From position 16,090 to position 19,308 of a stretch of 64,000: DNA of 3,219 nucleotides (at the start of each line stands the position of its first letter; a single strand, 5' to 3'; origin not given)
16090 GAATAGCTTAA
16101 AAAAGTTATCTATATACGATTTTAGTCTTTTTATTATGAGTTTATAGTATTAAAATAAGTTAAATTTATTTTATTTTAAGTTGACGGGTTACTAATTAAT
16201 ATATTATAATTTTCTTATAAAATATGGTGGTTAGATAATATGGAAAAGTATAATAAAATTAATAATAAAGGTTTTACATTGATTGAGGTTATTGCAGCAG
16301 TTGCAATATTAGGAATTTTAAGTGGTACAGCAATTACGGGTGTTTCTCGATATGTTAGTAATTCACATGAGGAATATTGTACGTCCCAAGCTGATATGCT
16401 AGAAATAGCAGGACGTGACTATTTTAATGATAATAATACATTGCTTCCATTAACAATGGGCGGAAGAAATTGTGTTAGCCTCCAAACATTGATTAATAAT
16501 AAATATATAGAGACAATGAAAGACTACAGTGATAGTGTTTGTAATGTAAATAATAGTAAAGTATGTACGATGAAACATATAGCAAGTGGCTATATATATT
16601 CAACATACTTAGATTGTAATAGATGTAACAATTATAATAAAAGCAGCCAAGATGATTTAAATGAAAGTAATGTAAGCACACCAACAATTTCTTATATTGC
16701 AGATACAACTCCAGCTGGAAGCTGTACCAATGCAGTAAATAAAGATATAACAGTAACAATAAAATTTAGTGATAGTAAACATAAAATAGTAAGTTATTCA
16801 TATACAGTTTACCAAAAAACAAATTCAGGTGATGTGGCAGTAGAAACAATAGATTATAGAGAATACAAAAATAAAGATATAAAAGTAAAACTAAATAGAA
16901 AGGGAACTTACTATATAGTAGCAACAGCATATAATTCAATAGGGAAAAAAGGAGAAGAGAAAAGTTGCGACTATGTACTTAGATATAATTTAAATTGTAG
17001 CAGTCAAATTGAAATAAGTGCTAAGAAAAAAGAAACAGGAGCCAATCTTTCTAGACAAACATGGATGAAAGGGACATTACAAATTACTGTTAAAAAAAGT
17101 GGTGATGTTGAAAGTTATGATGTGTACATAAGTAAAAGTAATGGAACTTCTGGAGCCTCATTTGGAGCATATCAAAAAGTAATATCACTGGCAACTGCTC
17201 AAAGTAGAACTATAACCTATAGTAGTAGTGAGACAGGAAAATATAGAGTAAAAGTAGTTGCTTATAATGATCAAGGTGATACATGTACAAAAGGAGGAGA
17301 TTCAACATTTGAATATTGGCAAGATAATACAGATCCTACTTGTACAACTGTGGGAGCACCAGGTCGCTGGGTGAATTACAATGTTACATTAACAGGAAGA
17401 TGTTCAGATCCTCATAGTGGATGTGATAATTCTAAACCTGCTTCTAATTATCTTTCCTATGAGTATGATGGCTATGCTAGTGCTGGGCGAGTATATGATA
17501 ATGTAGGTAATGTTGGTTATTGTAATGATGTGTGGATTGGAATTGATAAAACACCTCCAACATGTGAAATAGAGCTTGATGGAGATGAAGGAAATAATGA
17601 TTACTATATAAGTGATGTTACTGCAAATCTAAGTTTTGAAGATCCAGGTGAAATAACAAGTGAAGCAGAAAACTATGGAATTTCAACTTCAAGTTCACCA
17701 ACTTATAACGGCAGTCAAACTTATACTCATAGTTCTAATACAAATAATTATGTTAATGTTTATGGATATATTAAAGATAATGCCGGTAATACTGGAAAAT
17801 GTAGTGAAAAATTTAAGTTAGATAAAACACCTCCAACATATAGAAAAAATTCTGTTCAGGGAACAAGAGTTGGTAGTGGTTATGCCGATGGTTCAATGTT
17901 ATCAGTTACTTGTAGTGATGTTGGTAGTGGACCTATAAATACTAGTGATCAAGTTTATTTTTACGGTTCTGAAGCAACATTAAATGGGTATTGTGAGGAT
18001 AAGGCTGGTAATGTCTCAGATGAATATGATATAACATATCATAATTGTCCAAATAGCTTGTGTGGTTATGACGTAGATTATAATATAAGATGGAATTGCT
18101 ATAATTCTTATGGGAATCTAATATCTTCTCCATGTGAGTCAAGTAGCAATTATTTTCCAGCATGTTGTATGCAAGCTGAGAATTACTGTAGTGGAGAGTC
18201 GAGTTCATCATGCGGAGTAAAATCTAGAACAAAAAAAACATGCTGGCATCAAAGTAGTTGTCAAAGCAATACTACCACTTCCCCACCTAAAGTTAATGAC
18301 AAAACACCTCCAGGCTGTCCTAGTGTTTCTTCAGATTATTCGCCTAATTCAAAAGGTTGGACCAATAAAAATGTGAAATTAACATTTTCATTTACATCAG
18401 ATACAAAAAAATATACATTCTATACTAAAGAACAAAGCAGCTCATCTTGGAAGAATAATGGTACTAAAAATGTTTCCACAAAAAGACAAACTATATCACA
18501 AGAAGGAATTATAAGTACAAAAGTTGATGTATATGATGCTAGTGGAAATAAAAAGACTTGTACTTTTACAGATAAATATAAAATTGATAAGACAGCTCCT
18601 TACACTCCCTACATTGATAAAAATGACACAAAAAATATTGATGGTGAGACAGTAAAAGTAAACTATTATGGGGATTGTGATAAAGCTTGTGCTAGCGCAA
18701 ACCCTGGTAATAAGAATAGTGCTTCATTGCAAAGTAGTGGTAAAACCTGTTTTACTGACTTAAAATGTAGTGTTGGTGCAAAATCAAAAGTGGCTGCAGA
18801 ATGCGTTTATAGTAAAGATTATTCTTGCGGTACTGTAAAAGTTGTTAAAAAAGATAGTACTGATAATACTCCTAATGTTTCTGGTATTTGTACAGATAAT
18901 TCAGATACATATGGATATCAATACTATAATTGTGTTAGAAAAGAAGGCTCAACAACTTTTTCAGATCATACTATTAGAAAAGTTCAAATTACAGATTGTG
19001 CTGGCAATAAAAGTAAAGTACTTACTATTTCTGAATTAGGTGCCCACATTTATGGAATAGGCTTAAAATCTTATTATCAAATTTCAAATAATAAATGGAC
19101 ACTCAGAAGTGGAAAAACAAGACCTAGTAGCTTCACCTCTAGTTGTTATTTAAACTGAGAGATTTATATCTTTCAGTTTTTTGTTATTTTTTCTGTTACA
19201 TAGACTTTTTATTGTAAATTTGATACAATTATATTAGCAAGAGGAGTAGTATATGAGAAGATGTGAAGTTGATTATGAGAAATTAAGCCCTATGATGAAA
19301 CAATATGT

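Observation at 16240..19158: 972-aa Cys-rich modular giant pilin with four repeated DKTPP/DKTAP-delimited modules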

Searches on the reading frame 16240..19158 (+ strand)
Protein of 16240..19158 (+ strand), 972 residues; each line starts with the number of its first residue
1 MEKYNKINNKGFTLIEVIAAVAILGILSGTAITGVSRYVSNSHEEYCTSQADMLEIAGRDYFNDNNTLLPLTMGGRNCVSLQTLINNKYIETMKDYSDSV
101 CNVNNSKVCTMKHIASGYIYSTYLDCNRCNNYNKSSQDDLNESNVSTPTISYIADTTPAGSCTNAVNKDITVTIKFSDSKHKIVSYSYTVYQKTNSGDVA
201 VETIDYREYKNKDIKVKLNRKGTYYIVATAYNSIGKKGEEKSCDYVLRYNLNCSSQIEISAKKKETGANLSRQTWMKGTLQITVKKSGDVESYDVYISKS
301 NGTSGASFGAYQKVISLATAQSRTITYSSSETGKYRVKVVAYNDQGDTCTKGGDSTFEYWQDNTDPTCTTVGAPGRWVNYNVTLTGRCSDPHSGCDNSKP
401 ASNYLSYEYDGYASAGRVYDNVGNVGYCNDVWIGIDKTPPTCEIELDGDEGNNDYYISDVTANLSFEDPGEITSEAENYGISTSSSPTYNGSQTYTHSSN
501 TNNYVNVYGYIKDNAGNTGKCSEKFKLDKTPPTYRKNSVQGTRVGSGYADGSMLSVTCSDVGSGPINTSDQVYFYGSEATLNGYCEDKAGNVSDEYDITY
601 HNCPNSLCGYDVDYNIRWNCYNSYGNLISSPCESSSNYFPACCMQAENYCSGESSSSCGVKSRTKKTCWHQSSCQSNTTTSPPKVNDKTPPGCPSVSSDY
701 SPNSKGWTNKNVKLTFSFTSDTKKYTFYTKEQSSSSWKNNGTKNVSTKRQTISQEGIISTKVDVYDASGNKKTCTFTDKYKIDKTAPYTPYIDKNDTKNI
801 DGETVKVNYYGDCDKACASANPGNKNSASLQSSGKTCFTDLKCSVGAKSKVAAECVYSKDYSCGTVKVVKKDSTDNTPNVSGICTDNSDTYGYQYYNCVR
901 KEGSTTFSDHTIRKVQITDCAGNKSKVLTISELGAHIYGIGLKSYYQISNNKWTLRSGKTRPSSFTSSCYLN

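Call 4: search_protein_families(library=pfam, proteins=[window:16240-19158:+], max_evalue=0.01)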
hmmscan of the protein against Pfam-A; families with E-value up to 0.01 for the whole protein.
window:16240-19158:+ (972 aa): 2 families
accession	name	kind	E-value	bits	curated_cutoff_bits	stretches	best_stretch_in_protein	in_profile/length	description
PF07963.17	N_methyl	-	3.2e-07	30.1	21.2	1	8-31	3-26/27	Prokaryotic N-terminal methylation motif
PF00801.26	PKD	-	0.0032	17.9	23.5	0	320-347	44-71/80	PKD domain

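Call 7: search_protein_families(library=ncbifam, proteins=[window:16240-19158:+], max_evalue=0.01)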
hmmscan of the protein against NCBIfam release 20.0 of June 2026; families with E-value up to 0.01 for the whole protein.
window:16240-19158:+ (972 aa): 5 families
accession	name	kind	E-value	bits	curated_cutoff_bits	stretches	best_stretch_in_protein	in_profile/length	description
TIGR02532.1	IV_pilin_GFxxxE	domain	6.4e-07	29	16.3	1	10-31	2-23/24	prepilin-type N-terminal cleavage/methylation domain-containing protein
NF041775.1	typeIV_PilA_Myxo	equivalog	0.00043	20.3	400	1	8-64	9-65/214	type IV pilin protein PilA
NF007862.0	PRK10574.1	equivalog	0.00076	19.6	138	1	8-40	3-35/145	prepilin peptidase-dependent pilin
TIGR01710.1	typeII_sec_gspG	equivalog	0.0018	18.3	88.85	1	10-66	1-57/134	type II secretion system major pseudopilin GspG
NF041013.1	T4P_ComGE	equivalog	0.002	18.2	49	1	8-44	2-38/83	competence type IV pilus minor pilin ComGE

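Call 8: find_homologous_proteins(query=window:16240-19158:+, max_evalue=0.001)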
Query window:16240-19158:+ (972 aa): 64 proteins with E <= 0.001 among 8000 candidates.
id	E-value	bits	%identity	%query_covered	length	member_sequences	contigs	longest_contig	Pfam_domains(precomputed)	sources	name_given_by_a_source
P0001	0.0e+0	2209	100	100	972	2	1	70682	PF07963.18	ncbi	-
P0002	1.9e-201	690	47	80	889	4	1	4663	PF07963.18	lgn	-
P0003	2.2e-172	594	42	80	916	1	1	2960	PF07963.18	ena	-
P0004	6.3e-159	549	46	63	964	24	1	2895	PF07963.18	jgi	-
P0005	1.1e-154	535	49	49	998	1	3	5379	PF07963.18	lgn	-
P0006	4.9e-151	523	36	99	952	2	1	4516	PF07963.18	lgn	-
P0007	1.4e-138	482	43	54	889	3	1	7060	PF07963.18,PF12245.15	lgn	-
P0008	5.7e-135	470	46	58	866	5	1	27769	PF07963.18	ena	-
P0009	2.4e-130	455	44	57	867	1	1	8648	PF07963.18,PF12245.15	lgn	-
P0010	4.1e-99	351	40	56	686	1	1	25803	PF12245.15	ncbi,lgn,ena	-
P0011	8.2e-97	344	36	57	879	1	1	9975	PF07963.18,PF12245.15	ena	-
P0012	1.6e-57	214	30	60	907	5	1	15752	PF07963.18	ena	-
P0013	6.9e-55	205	51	8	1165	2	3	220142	PF07963.18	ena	-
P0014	2.2e-42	164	30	57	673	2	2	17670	PF07963.18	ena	-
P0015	9.5e-38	148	25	45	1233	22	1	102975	PF07963.18,PF13750.13,PF12245.15,PF19077.7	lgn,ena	-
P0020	3.8e-30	123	27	55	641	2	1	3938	PF07963.18,PF12245.15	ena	-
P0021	1.4e-29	121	38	12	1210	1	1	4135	PF07963.18,PF13750.13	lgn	-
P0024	7.8e-26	109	24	60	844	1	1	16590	PF07963.18,PF13750.13,PF12245.15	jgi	-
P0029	1.1e-23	102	27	55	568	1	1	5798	PF07963.18,PF12245.15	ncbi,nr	ncbi:MAG: type II secretion system protein [Firmicutes bacterium]|nr:type II secretion system protei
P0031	2.3e-20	91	25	45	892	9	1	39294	PF07963.18,PF13750.13,PF12245.15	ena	-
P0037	7.3e-19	86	25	45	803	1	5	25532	PF07963.18,PF13750.13,PF19077.7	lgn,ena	-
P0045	1.3e-13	68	39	13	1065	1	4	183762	PF07963.18,PF24893.1,PF26198.1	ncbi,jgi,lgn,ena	-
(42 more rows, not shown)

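Call 9: find_encoding_contigs(protein=P0001, flank=10000, max_places=4)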
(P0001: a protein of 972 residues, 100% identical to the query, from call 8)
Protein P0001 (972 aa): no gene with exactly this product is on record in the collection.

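Call 10: list_cluster_members(proteins=[P0001, P0010, P0029, P0045])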
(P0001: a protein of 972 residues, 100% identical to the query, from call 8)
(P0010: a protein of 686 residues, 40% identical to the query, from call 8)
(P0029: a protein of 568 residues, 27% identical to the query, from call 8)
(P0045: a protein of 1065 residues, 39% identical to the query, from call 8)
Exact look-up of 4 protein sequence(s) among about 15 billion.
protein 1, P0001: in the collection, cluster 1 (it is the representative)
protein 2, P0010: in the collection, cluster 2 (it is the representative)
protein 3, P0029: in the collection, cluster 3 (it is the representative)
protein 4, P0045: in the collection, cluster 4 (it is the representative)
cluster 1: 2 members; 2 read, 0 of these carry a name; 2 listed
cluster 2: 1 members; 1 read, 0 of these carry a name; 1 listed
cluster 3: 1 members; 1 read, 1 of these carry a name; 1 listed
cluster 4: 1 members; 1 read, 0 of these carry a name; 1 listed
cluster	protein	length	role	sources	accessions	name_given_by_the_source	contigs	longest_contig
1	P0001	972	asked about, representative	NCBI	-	-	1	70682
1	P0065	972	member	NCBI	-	-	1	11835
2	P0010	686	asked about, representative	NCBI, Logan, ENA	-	-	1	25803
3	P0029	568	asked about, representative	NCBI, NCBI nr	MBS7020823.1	MAG: type II secretion system protein [Firmicutes bacterium] | type II secretion system protein [Bacillota bacterium]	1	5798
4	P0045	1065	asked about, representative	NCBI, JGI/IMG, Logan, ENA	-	-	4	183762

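Call 17: find_related_loci(query=A2, collection=genome_contigs, flank=10000)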
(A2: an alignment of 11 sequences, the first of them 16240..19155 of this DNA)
Query A2 (972 aa) in genome_contigs; peptide patterns used: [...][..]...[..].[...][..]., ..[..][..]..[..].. (x = any residue, [..] = any of these).
600 stretches matched a pattern (row limit reached: there are more); 112 encode a relative of the query (tblastn E <= 1e-3); the best 80 are kept; 79 distinct loci.
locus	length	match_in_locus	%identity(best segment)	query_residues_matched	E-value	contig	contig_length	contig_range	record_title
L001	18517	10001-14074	29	9-802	5e-45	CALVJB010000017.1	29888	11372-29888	MAG: uncultured Bacilli bacterium isolate BRZ_PQ__bin74 genome assembly, contig: BRZ_PQ__NODE_2206_length_29888_cov_42.7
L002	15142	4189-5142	30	10-371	4e-28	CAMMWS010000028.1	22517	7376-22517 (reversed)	MAG: uncultured Tenericutes bacterium isolate ERR4968606_bin.83_MetaWRAP_v1.1_MAG genome assembly, contig: NODE_2098_len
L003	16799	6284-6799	32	6-192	3e-20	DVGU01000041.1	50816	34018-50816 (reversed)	MAG TPA_asm: Candidatus Faecimonas gallistercoris isolate CHK189-3136 CHK189__C137696_L50816_ERR3414584, whole genome sh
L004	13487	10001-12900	31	6-540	4e-19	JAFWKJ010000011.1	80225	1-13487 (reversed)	MAG: Bacilli bacterium isolate RGIG5819 Sheep_Ileum.Co__c407209, whole genome shotgun sequence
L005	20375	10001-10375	38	7-126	4e-18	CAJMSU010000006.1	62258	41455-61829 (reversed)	TPA_asm: uncultured bacterium isolate SRR5519181-bin.25 genome assembly, contig: NODE_269_length_62258_cov_7.602720, who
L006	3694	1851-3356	47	8-787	1e-17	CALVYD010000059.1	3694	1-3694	MAG: uncultured Bacilli bacterium isolate BRZ_GP__bin21 genome assembly, contig: BRZ_GP__NODE_16489_length_3694_cov_101.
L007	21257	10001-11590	24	6-529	7e-14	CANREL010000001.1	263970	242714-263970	MAG: uncultured Bacilli bacterium isolate Lapin-024__bin108 genome assembly, contig: Lapin-024__NODE_9_length_263970_cov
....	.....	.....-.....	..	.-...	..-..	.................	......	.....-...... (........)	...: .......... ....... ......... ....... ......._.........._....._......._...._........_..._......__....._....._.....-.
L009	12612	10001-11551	40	10-475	7e-12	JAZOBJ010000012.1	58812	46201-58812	MAG: Candidatus Scybalousia sp. isolate T1900044758_TS20190224.MAGScoT_cleanbin_000047 SGB_2326_k141_2349630, whole geno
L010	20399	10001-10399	34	7-137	2e-10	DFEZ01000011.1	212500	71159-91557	MAG TPA_asm: Bacillales bacterium UBA3789 UBA3789_contig_8688, whole genome shotgun sequence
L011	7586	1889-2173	37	10-105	3e-10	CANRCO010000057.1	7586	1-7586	MAG: uncultured Bacilli bacterium isolate Lapin-027__bin76 genome assembly, contig: Lapin-027__NODE_10357_length_7586_co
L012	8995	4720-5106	30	8-128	3e-10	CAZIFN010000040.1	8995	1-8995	MAG TPA_asm: uncultured Mycoplasma sp. isolate SRP225648_co1_101 genome assembly, contig: NODE_19855_length_8995_cov_17.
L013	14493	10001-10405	32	6-136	3e-9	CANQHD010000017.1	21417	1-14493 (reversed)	MAG: uncultured Bacilli bacterium isolate Lapin-028__bin71 genome assembly, contig: Lapin-028__NODE_2680_length_21417_co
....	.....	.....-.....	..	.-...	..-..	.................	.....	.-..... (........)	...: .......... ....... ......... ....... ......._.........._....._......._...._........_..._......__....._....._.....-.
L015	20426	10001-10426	27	8-149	4e-9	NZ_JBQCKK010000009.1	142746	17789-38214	Brevibacillus sp. SAFN-007a NODE_9_length_142746_cov_760.539893, whole genome shotgun sequence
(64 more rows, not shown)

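Call 28: predict_structure(alignment_id=A1)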
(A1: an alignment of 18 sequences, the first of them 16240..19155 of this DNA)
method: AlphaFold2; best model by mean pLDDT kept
length: 972 residues; sequences in the alignment: 18
mean_pLDDT: 70.7   pTM: 0.36
mean pLDDT of the five models: 70.7, 68.4, 68.3, 67.8, 66.9
residues with pLDDT >= 90: 237; 70-90: 380; 50-70: 96; < 50: 259
segments of 3 or more residues with pLDDT < 50: 1-13, 27-38, 136-139, 158-160, 609-626, 628-665, 675-688, 790-913, 931-942, 948-953, 964-972
pLDDT, mean of each block of 10 residues (from residue 1): 39 51 50 43 73 87 88 84 90 81 86 82 77 49 71 65 67 87 89 86 87 83 89 86 81 86 91 92 90 92 75 91 93 93 83 81 93 90 93 86 91 93 92 93 92 90 90 89 91 92 93 94 94 84 76 86 81 82 87 85 61 41 46 35 34 36 58 48 40 81 75 82 84 81 79 82 82 78 68 41 37 32 35 31 35 30 27 33 27 29 39 56 62 41 50 54 42 30
secondary structure, 60 per line:
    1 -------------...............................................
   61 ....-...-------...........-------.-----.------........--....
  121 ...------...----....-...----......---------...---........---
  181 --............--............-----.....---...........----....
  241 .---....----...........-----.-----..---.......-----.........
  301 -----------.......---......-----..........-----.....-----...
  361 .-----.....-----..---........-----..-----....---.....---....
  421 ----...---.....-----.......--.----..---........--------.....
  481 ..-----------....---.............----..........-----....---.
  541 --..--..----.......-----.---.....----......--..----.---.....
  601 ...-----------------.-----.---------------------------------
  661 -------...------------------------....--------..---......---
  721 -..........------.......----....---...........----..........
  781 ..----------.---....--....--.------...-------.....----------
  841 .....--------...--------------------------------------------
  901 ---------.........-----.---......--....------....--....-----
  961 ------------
elements in order (helices of 4 or more, strands of 3 or more residues): H14-64 E76-80 H81-86 E107-114 E117-123 H137-140 E149-154 E164-166 E170-177 E183-194 E197-208 E214-218 E222-232 E237-241 E245-248 H253-256 E257-263 E280-286 E292-300 E312-318 E322-327 E333-342 E348-352 E358-361 E367-371 E382-389 E402-405 E409-413 E417-420 E425-427 E431-435 E441-447 E460-467 E476-482 E494-497 E501-513 E518-527 E533-536 E553-559 E569-573 E578-583 E596-603 E668-670 E695-698 E712-717 E722-731 E738-744 E749-752 E756-766 E771-782 E797-800 E803-806 E826-830 E841-845 E854-856 E910-918 E928-933 H936-939 E946-949 E952-955

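Call 30: fold_search(model_id=the predicted structure, library=pdb)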
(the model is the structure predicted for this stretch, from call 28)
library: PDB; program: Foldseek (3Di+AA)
matches with E <= 10: 1880; with E <= 0.001: 257
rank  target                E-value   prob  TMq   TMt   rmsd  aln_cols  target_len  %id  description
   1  9fx2                  1.4e-11  1.00  0.10  0.09  59.5       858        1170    7  Structure of methylamine activated CD109 (released 2025-03-19)
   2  8wa2_C                8.1e-11  1.00  0.15  0.11  26.6       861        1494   10  cryo-EM structure of native mastigonemes isolated from Chlamydomonas reinhardtii at 3.0 angstrom resolution (released 2024-04-10)
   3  8oq3_A                1.1e-10  1.00  0.11  0.08  59.5       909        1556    7  Structure of methylamine treated human complement C3 (released 2024-02-21)
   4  9u60_E                3.5e-10  1.00  0.10  0.07  60.3       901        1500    8  C3 convertases zymogen C4b2 in loading state (released 2026-01-14)
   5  6rur_A                5.4e-10  1.00  0.14  0.19  52.5       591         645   11  Structure of the SCIN stabilized C3bBb convertase bound to properdin (released 2019-08-21)
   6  9fx3_A                5.6e-10  1.00  0.10  0.09  60.1       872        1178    7  Structure of active human CD109 (released 2025-03-19)
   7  7o7m_A                6.2e-10  1.00  0.10  0.08  67.6       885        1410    8  (h-alpha2M)4 native II (released 2022-04-13)
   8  7s63_A                7.5e-10  1.00  0.09  0.07  68.9       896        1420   10  Native-form oocyte/egg Alpha-2-Macroglobulin (A2Moo) tetramer (released 2022-01-05)
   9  6tav_C                8.6e-10  1.00  0.10  0.09  67.7       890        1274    9  Crystal structure of endopeptidase-induced alpha2-macroglobulin (released 2021-05-12)
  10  8uh2_A                1.1e-09  1.00  0.13  0.18  54.8       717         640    9  Complex of C3b with the inhibitor albicin (released 2024-05-08)
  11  9ba4_A                1.3e-09  1.00  0.11  0.11  31.1       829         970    9  Full-length cross-linked Contactin 2 (CNTN2) (released 2024-07-17)
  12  5fo7_A                1.9e-09  1.00  0.13  0.18  51.7       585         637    9  Crystal Structure of Human Complement C3b at 2.8 Angstrom resolution (released 2016-04-06)
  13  8s3o_A                2.1e-09  1.00  0.10  0.08  59.3       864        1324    8  Structure of native human CD109 (released 2025-03-05)
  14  9u61_C                2.3e-09  1.00  0.13  0.18  52.3       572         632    9  CP/MBL pathways C3 convertase C4b2a and C3 complex (released 2026-01-14)
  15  5oj6_B                2.8e-09  1.00  0.10  0.14  55.0       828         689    8  Crystal structure of the chicken MDGA1 ectodomain in complex with the human neuroligin 1 (NL1(-A-B)) cholinesterase do (released 2017-08-23)
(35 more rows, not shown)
